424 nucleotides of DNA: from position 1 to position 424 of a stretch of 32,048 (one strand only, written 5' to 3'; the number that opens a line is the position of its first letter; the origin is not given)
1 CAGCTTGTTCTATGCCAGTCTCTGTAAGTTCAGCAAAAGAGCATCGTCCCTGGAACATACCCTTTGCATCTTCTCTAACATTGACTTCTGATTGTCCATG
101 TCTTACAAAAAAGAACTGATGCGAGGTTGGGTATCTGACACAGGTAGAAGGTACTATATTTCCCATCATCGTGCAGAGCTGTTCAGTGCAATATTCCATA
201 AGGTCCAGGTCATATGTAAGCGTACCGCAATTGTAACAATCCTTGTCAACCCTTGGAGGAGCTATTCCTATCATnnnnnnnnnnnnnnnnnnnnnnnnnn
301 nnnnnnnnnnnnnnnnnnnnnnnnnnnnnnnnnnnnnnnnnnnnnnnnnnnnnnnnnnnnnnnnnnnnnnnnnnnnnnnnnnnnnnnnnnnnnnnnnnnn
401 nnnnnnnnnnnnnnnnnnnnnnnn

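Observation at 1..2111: Viperin-like radical SAM enzyme translationally coupled to a UDPGP-like nucleotidyltransferase and a histidine phosphatase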

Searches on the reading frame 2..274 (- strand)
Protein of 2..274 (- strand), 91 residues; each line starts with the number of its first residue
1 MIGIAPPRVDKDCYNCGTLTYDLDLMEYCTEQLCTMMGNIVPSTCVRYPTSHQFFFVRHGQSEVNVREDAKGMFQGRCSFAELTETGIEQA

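Call 4: search_protein_families(library=pfam, proteins=[window:2-274:-], max_evalue=0.1)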
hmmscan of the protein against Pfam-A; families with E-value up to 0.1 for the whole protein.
window:2-274:- (91 aa): 1 family
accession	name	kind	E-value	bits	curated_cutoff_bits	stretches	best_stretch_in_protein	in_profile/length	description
PF00300.27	His_Phos_1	-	0.0024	18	21.7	1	55-91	2-33/194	Histidine phosphatase superfamily (branch 1)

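Call 6: search_protein_families(library=ncbifam, proteins=[window:2-274:-], max_evalue=1)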
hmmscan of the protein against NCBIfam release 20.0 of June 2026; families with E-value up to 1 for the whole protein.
window:2-274:- (91 aa): 4 families
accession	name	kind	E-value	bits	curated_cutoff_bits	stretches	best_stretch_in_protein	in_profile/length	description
NF011580.0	PRK15004.1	equivalog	0.00078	19.5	250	1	53-91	2-35/203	adenosylcobalamin/alpha-ribazole phosphatase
NF038349.1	dPGM_arch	equivalog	0.062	13.2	225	1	56-91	3-34/194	2,3-diphosphoglycerate-dependent phosphoglycerate mutase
NF002339.0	PRK01295.1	equivalog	0.11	12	316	1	54-91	5-37/206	2,3-bisphosphoglycerate-dependent phosphoglycerate mutase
NF010716.0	PRK14118.1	equivalog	0.17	11.1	409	1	54-91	3-35/227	2,3-diphosphoglycerate-dependent phosphoglycerate mutase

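Call 7: search_protein_families(library=padloc, proteins=[window:2-274:-], max_evalue=1)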
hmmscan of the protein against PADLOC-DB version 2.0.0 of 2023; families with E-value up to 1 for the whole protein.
window:2-274:- (91 aa): 0 families
